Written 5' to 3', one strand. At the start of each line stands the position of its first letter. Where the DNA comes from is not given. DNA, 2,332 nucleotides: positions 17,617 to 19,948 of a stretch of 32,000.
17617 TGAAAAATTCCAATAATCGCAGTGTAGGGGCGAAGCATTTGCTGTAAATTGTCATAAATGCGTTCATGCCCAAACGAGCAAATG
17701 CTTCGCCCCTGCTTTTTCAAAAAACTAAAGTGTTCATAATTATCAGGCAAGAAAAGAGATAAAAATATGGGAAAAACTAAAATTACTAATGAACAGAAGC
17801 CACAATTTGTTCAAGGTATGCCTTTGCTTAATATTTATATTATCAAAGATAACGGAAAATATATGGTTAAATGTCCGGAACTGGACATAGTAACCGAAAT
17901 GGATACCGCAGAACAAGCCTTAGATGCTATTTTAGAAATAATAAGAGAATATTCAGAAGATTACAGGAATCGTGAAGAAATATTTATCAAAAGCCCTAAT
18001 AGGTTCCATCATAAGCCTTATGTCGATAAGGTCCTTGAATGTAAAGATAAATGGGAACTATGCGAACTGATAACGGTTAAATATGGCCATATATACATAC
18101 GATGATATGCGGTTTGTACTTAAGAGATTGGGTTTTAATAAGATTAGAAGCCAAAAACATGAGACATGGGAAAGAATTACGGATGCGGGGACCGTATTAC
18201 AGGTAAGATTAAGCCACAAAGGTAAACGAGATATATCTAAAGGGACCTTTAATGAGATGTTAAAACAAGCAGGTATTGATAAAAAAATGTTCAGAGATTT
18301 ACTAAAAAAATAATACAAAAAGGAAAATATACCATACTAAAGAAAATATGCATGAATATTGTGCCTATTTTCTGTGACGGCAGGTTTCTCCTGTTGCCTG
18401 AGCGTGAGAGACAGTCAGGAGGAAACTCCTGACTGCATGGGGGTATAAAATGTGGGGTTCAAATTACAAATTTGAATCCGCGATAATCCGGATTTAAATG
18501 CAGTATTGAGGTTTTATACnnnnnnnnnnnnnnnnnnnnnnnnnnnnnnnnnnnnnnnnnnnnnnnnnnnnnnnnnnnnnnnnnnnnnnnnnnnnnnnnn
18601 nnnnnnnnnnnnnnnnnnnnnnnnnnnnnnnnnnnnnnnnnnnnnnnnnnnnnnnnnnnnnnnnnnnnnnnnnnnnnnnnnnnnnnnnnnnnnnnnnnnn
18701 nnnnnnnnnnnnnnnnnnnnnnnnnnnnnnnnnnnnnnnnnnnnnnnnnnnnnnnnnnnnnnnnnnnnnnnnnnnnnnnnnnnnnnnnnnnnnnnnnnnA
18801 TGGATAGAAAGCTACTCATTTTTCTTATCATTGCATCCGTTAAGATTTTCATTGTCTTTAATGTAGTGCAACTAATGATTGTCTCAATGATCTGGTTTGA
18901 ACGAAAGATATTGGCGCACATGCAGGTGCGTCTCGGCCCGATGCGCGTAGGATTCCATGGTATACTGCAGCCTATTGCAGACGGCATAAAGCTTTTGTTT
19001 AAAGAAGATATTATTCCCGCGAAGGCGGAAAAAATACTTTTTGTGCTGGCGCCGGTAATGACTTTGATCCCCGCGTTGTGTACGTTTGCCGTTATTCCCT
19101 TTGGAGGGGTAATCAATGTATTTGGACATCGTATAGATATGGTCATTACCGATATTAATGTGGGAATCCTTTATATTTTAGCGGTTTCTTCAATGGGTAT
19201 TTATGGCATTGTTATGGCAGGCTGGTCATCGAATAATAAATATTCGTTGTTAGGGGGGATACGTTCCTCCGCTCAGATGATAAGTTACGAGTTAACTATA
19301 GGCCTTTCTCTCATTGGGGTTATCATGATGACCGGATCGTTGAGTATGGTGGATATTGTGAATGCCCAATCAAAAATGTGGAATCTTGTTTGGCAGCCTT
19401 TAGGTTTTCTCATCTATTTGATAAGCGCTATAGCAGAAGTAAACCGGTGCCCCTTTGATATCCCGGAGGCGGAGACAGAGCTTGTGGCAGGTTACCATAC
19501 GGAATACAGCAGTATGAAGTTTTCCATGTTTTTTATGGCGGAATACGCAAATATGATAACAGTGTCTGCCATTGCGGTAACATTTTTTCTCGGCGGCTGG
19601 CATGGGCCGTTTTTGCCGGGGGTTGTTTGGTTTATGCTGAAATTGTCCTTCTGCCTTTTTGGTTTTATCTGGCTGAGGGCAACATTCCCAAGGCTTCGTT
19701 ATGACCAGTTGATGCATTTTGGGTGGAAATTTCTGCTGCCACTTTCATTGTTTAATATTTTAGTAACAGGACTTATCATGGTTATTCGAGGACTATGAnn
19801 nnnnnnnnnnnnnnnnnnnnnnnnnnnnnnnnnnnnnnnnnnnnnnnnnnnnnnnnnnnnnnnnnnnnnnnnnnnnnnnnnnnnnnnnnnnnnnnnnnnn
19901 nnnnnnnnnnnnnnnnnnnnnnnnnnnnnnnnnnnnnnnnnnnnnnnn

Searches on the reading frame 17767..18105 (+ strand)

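Call 90: search_protein_families(library=pfam, proteins=[window:17767-18105:+], max_evalue=0.01)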
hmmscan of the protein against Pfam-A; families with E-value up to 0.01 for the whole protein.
window:17767-18105:+ (112 aa): 1 family
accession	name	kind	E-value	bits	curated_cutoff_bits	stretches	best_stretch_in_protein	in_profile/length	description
PF12910.14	PHD_like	-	2e-16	60.7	27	1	27-103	64-140/141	Antitoxin of toxin-antitoxin, RelE / RelB, TA system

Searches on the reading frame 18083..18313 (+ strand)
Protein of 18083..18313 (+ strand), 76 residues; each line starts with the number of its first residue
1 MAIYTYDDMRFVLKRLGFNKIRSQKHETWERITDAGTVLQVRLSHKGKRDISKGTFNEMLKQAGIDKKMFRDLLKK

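Call 90: search_protein_families(library=pfam, proteins=[window:18083-18313:+], max_evalue=0.01)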
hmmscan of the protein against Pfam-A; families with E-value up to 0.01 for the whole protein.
window:18083-18313:+ (76 aa): 2 families
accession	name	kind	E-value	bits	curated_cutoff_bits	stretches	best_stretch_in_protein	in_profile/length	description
PF07927.17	HicA_toxin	-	2.2e-07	31.3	27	1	10-65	5-58/58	HicA toxin of bacterial toxin-antitoxin,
PF18191.6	PnpCD_PnpD_N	-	0.0055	16.7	25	1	38-67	69-97/151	Hydroquinone 1,2-dioxygenase large subunit N-terminal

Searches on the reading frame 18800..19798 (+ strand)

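Call 40: search_protein_families(library=pfam, proteins=[window:18800-19798:+], max_evalue=0.001)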
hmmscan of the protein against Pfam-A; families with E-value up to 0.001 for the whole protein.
window:18800-19798:+ (332 aa): 1 family
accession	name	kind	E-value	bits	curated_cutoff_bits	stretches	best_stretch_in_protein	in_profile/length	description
PF00146.26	NADHdh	-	6.6e-132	439.8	27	1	15-323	2-297/298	NADH dehydrogenase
